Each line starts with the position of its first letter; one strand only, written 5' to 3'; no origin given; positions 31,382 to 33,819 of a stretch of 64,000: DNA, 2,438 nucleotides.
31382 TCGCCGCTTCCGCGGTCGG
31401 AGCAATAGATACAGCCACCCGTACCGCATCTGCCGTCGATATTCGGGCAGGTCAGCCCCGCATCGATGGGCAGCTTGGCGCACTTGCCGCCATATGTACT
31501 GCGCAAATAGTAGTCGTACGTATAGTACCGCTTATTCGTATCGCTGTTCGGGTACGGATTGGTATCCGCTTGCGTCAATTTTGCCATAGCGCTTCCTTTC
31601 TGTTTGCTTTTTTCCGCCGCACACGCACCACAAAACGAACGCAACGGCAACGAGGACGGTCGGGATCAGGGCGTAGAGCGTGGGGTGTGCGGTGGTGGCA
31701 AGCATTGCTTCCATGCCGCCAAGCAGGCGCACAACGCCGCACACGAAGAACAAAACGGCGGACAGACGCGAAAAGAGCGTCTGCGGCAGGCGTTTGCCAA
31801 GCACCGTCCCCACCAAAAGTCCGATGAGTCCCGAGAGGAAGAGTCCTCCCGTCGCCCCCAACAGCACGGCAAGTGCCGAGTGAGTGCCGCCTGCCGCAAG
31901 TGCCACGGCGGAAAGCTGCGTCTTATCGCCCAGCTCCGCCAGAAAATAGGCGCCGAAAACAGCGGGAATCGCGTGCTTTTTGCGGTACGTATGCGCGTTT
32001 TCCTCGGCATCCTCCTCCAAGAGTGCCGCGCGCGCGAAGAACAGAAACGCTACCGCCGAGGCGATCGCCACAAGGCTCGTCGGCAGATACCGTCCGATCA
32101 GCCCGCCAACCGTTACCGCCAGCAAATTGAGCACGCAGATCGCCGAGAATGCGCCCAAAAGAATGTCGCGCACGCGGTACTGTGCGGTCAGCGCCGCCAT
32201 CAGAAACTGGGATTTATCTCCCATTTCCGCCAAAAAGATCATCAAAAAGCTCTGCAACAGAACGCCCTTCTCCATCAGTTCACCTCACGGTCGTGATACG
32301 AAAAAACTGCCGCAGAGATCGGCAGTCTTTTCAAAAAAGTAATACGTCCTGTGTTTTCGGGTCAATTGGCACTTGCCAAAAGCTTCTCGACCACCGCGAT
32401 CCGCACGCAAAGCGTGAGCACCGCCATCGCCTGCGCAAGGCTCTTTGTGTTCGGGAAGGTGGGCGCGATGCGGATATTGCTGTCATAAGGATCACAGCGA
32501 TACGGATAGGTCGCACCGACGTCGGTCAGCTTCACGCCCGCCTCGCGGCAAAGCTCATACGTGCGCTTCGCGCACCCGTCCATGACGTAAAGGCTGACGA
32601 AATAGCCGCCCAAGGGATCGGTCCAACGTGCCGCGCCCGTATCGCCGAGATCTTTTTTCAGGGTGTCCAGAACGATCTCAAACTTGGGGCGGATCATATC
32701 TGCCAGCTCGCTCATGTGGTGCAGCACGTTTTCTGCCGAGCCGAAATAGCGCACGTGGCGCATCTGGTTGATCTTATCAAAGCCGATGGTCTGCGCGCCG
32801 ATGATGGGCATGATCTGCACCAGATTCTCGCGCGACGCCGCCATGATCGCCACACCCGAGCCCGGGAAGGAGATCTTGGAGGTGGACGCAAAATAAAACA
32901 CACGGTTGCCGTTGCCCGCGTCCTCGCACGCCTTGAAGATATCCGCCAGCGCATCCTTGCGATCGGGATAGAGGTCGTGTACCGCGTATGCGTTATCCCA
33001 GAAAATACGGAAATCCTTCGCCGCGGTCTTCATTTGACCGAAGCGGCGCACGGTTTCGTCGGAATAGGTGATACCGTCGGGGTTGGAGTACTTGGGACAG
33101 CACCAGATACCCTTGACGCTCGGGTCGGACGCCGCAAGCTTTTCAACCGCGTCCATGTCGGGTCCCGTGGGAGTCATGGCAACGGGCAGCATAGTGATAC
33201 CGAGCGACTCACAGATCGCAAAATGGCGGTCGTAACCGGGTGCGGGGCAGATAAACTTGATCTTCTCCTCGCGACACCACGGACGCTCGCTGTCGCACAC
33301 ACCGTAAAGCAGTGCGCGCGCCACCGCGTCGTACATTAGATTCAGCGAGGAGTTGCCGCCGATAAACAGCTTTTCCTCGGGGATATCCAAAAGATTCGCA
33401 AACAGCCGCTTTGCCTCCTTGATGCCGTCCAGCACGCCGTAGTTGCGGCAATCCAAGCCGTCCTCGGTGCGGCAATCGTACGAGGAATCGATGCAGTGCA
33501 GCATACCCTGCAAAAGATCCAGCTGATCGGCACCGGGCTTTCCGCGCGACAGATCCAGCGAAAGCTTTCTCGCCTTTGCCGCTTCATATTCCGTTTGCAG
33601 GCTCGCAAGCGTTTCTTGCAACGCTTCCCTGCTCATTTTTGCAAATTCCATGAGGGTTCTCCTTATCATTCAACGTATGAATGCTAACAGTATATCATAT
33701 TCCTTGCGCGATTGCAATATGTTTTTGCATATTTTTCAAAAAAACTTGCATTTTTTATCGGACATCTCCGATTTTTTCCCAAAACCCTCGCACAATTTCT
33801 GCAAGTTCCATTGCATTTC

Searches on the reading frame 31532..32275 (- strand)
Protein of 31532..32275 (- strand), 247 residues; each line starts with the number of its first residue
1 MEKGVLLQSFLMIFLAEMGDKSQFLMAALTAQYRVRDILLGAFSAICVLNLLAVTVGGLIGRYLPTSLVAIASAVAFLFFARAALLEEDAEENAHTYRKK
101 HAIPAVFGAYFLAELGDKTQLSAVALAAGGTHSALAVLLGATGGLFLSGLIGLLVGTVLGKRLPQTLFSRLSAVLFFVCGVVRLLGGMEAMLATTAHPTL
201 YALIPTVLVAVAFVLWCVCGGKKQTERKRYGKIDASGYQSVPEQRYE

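Call 94: search_protein_families(library=pfam, proteins=[window:31532-32275:-], max_evalue=0.001)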
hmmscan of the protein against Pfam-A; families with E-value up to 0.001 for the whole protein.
window:31532-32275:- (247 aa): 1 family
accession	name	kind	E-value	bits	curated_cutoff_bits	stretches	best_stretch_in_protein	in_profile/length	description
PF01169.24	GDT1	-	1.2e-36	125.3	27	2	7-81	1-75/75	Divalent cation/proton antiporter GDT1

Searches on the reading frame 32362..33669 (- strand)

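Call 94: search_protein_families(library=pfam, proteins=[window:32362-33669:-], max_evalue=0.001)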
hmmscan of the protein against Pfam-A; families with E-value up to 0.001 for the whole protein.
window:32362-33669:- (435 aa): 2 families
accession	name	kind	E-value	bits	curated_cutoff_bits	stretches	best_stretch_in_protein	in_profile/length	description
PF12897.13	Asp_aminotransf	-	7.8e-165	549.2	27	1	12-431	1-418/421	Aspartate amino-transferase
PF00155.27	Aminotran_1_2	-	3.2e-09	36.9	19.7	1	70-403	31-346/361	Aminotransferase class I and II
